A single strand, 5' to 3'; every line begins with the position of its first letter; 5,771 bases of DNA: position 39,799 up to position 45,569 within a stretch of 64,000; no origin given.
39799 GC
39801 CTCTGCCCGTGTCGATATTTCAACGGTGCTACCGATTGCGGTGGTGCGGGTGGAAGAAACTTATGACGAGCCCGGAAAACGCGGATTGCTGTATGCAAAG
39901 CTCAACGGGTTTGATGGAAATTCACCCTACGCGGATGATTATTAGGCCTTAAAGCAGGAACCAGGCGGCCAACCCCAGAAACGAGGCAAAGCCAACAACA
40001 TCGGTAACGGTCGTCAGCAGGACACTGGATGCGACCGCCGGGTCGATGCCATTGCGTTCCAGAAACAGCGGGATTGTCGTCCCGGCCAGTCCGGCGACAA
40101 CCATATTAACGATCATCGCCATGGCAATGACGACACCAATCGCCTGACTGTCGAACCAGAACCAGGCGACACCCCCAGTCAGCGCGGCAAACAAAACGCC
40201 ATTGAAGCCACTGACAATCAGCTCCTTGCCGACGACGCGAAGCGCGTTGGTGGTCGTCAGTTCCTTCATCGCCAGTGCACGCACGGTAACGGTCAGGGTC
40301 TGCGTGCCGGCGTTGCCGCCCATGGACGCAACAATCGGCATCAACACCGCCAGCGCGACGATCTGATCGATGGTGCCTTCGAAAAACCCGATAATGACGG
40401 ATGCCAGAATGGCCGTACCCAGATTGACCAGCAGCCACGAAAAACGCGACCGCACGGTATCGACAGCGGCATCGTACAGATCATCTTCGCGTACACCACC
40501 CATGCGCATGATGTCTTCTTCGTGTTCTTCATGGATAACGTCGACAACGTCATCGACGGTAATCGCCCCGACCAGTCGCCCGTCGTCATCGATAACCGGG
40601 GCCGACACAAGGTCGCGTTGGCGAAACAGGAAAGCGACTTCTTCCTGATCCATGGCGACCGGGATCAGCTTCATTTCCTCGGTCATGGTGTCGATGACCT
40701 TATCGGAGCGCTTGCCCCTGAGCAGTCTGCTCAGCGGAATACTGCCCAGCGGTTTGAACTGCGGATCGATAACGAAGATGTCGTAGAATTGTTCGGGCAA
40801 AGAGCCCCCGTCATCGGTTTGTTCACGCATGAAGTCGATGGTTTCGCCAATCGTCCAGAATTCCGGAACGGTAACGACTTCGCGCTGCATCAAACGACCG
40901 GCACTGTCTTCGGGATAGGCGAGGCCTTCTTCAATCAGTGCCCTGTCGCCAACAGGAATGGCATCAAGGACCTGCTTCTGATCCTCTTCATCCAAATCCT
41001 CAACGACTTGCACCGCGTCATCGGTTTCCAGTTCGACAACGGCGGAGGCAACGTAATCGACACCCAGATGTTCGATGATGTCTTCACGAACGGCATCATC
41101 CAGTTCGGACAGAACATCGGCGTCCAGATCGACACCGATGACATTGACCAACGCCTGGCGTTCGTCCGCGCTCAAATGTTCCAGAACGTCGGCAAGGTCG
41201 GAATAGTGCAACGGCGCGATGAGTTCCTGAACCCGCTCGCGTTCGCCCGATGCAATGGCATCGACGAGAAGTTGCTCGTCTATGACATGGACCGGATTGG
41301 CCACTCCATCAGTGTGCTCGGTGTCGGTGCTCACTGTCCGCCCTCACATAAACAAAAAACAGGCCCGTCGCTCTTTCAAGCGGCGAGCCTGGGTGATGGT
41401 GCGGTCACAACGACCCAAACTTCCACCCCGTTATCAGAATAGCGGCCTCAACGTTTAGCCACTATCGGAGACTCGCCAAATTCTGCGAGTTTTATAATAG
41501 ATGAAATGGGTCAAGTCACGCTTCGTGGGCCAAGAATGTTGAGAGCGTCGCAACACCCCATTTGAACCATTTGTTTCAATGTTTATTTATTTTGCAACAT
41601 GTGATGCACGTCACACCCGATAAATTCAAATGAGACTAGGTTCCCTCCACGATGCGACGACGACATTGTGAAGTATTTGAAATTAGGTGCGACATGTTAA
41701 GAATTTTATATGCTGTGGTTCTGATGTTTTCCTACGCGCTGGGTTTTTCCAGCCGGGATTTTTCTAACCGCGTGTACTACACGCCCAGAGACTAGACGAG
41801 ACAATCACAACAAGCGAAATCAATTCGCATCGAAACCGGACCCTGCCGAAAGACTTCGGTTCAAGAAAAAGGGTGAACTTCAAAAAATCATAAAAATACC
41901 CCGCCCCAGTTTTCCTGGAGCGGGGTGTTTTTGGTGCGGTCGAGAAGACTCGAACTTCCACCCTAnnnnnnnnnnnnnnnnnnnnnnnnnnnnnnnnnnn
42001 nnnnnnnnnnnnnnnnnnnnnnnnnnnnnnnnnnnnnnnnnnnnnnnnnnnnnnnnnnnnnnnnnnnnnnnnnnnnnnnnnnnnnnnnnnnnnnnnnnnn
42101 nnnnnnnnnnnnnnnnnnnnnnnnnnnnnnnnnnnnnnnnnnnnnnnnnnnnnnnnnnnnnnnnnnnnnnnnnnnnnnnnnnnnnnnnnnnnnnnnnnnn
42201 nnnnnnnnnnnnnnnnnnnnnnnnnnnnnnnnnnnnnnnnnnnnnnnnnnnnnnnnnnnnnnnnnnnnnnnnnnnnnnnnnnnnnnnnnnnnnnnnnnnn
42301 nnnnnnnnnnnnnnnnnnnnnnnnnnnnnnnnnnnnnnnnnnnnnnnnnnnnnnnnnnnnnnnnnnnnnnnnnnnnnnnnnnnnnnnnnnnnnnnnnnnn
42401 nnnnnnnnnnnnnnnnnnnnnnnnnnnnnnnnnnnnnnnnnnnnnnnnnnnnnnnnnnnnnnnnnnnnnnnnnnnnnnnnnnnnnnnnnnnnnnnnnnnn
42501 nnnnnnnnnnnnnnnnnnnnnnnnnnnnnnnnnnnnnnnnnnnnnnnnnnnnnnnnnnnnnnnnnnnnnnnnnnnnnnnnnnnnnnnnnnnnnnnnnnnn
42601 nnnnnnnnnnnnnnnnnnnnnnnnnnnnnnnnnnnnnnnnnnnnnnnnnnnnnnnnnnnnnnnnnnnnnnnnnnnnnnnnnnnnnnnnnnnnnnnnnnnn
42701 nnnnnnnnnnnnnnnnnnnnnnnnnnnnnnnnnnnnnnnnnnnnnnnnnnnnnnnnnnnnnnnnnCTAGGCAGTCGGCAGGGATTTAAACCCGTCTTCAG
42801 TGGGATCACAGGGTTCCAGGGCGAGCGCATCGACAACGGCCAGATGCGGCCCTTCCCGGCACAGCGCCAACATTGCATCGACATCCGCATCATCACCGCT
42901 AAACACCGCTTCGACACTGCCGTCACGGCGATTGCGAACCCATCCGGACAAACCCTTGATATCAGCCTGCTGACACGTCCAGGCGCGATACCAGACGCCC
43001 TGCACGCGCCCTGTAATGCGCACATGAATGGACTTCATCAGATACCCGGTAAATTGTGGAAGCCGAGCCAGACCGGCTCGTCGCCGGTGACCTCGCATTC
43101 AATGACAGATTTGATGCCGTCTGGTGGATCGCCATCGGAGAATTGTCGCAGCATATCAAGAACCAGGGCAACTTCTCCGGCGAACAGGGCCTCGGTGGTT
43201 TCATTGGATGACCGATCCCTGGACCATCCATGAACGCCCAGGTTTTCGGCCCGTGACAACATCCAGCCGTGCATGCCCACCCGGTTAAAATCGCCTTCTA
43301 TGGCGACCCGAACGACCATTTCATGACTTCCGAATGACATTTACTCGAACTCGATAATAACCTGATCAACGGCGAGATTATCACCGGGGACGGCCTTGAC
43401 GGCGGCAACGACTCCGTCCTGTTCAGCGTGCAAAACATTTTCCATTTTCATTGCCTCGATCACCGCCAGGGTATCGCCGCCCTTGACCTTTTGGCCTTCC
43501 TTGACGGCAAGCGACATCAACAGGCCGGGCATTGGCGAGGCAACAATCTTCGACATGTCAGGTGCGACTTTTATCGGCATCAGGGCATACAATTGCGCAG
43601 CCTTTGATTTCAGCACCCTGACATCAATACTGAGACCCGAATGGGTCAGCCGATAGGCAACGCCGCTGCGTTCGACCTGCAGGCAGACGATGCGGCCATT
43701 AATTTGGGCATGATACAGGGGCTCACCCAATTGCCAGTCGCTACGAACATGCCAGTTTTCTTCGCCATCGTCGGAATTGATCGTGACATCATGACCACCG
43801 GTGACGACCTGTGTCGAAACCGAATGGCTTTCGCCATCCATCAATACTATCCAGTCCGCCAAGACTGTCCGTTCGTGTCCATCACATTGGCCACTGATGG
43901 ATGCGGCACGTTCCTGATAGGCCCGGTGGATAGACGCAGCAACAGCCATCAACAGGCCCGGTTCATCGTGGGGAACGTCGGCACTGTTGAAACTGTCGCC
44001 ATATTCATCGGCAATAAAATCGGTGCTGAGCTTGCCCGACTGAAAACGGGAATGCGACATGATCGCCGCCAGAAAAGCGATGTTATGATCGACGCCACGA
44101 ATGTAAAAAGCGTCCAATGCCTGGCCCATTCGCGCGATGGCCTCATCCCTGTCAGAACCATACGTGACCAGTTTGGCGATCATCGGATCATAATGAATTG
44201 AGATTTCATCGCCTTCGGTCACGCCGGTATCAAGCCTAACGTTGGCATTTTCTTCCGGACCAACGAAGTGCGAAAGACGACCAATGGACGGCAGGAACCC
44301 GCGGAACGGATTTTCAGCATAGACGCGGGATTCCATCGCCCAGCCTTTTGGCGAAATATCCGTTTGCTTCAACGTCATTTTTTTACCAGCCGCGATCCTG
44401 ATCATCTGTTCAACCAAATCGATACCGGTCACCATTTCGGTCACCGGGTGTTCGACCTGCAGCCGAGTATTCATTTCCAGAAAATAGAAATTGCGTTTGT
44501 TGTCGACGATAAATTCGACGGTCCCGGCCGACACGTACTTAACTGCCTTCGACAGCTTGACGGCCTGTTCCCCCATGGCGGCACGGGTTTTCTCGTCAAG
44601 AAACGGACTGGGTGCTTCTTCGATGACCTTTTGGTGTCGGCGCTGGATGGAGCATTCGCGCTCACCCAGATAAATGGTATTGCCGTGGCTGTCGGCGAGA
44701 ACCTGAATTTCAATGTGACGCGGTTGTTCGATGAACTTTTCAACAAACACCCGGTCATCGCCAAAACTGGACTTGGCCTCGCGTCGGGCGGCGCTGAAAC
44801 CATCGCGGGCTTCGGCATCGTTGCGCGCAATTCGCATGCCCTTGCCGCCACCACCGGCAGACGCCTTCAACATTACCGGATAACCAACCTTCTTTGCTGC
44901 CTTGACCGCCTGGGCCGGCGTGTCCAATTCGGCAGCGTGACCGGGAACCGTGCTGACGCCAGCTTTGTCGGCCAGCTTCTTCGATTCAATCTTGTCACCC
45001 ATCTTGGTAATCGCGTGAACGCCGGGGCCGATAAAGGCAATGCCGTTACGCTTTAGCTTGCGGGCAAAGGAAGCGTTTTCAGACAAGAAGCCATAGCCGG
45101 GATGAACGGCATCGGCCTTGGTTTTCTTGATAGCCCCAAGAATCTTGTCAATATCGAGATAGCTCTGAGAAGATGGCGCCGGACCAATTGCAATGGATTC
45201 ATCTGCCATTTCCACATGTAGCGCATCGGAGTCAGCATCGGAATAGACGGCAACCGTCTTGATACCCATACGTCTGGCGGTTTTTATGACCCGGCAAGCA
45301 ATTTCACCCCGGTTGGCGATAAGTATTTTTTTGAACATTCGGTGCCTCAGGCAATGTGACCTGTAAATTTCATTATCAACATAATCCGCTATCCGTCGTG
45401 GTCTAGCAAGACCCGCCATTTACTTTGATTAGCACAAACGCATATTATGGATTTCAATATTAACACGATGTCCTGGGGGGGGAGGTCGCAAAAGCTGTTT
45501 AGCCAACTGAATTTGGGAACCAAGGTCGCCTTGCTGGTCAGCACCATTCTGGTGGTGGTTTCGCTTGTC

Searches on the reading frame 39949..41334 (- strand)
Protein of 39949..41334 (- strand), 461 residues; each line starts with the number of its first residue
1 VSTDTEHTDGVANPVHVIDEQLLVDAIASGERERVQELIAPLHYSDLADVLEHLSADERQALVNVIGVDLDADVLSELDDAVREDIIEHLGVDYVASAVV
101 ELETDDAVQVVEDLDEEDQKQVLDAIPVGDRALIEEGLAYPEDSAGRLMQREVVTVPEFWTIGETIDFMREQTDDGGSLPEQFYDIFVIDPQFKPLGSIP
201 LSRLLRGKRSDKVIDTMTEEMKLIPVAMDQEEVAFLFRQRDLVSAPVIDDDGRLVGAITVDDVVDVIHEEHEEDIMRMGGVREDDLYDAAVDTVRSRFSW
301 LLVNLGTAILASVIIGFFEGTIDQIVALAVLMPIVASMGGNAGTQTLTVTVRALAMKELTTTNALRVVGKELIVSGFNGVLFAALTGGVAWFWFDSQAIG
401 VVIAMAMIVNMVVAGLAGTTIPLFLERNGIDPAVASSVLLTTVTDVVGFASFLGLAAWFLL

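Call 40: search_protein_families(library=pfam, proteins=[window:39949-41334:-], max_evalue=0.001)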
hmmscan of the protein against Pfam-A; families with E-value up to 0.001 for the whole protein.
window:39949-41334:- (461 aa): 3 families
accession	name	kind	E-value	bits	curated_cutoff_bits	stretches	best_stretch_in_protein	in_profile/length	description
PF01769.21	MgtE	-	5.7e-35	120.7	27.6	1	332-455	1-125/125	Divalent cation transporter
PF03448.22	MgtE_N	-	7.5e-25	87.9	25.9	1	42-143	1-102/102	MgtE intracellular N domain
PF00571.33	CBS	-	7.1e-14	52.3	24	1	215-268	3-56/57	CBS domain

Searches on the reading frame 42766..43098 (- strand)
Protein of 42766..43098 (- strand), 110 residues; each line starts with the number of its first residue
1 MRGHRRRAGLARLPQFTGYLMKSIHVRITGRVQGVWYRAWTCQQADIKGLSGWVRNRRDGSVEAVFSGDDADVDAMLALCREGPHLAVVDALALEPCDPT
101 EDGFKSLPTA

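Call 62: search_protein_families(library=ncbifam, proteins=[window:42766-43098:-], max_evalue=1e-10)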
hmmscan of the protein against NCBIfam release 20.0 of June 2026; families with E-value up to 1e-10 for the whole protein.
window:42766-43098:- (110 aa): 23 families
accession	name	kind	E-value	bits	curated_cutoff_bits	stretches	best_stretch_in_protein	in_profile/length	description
NF010996.0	PRK14421.1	equivalog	1.2e-27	95.8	98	1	25-99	7-81/99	acylphosphatase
NF010999.0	PRK14425.1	equivalog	7.6e-22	77.3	106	1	22-95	6-79/94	acylphosphatase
NF011016.0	PRK14444.1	equivalog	3e-20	72.4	103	1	23-101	5-83/92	acylphosphatase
NF010998.0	PRK14424.1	equivalog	9.8e-19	67.3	100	1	21-95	10-84/98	acylphosphatase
NF011011.0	PRK14438.1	equivalog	6.4e-18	64.7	109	1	26-95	7-76/91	acylphosphatase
NF011022.0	PRK14451.1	equivalog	1.1e-17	64.1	91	1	23-95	6-78/91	acylphosphatase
NF011004.0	PRK14430.1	equivalog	1.5e-17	63.8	101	1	25-109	7-91/92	acylphosphatase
NF011010.0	PRK14436.1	equivalog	4.9e-17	62.1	117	1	24-105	6-88/91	acylphosphatase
NF011013.0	PRK14441.1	equivalog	4.9e-16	58.6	114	1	25-100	8-83/93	acylphosphatase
NF011014.0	PRK14442.1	equivalog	6e-16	58.6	98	1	23-95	5-77/91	acylphosphatase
NF011000.0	PRK14426.1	equivalog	2.4e-15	56.3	89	1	23-101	5-84/92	acylphosphatase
NF011017.0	PRK14445.1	equivalog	2.8e-15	56.4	97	1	22-99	4-83/92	acylphosphatase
NF011003.0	PRK14429.1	equivalog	3.1e-15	56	90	1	21-95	1-75/91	acylphosphatase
NF011019.0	PRK14448.1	equivalog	6e-15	55.2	100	1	27-93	7-73/90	acylphosphatase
NF011023.0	PRK14452.1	equivalog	1.2e-14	54.3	113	1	22-92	20-90/107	acylphosphatase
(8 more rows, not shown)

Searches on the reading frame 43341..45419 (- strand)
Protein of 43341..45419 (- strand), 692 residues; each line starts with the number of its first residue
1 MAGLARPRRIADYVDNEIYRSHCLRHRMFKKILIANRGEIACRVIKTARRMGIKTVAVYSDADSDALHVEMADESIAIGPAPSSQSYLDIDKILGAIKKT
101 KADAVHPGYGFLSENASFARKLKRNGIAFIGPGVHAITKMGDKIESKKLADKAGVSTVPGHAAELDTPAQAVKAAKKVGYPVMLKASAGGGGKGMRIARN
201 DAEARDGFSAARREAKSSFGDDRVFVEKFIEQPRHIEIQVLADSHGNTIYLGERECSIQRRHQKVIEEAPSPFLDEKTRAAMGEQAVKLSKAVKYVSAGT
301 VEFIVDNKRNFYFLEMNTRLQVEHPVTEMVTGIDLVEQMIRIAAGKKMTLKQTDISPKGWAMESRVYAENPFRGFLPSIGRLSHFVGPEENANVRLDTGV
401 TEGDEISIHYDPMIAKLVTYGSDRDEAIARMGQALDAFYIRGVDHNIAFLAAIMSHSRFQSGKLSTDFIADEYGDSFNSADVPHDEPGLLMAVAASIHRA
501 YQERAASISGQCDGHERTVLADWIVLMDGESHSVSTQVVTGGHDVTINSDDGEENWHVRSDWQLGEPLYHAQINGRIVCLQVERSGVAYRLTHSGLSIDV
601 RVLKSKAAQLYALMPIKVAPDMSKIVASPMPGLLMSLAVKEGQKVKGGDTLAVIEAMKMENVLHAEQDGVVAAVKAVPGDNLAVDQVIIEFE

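Call 62: search_protein_families(library=ncbifam, proteins=[window:43341-45419:-], max_evalue=1e-10)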
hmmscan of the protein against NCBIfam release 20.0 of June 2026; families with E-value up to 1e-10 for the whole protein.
window:43341-45419:- (692 aa): 28 families (the best 25 are shown)
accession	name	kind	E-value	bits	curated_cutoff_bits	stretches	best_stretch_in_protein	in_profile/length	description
NF009554.0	PRK12999.1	equivalog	1.1e-190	636.2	965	2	27-472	3-455/1147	pyruvate carboxylase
NF006367.0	PRK08591.1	subfamily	3.6e-190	632.5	597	1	28-472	1-444/451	acetyl-CoA carboxylase biotin carboxylase subunit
NF006406.0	PRK08654.1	equivalog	1.2e-188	627.7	739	1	28-474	1-445/499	acetyl-CoA carboxylase biotin carboxylase subunit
TIGR00514.1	accC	equivalog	1.3e-184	614.2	626.5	1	28-471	1-443/449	acetyl-CoA carboxylase biotin carboxylase subunit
TIGR02712.1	urea_carbox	equivalog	3.4e-184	614.6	1303.85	1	29-478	1-447/1201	urea carboxylase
NF004085.0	PRK05586.1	equivalog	4.9e-179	595.9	723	1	28-473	1-445/448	acetyl-CoA carboxylase biotin carboxylase subunit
TIGR01235.1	pyruv_carbox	equivalog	4.6e-173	577.5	1114.45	2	31-478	1-456/1143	pyruvate carboxylase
NF009471.0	PRK12833.1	equivalog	7.6e-162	539.1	686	1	26-470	2-445/467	acetyl-CoA carboxylase biotin carboxylase subunit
NF006286.0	PRK08462.1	equivalog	1.6e-159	531.5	740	1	29-471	4-443/445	acetyl-CoA carboxylase biotin carboxylase subunit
NF005525.0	PRK07178.1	equivalog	2.2e-156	521.1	768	1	28-497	1-465/471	acetyl-CoA carboxylase biotin carboxylase subunit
NF006287.0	PRK08463.1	equivalog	4.3e-151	503.9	775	1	28-504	1-478/479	acetyl-CoA carboxylase subunit A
TIGR01369.1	CPSaseII_lrg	equivalog_domain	1.2e-21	76.1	1027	1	116-377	643-902/1052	carbamoyl-phosphate synthase (glutamine-hydrolyzing) large subunit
NF003671.0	PRK05294.1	equivalog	1.1e-18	66.3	599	1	92-374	617-894/1058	carbamoyl-phosphate synthase large subunit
NF006761.0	PRK09282.1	domain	2.7e-16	59.2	402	1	615-691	513-589/591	pyruvate carboxylase subunit B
NF053643.1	Ddl_archaea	equivalog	4.6e-16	58.7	500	1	102-346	62-298/367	putative pseudomurein biosynthesis ATP-grasp protein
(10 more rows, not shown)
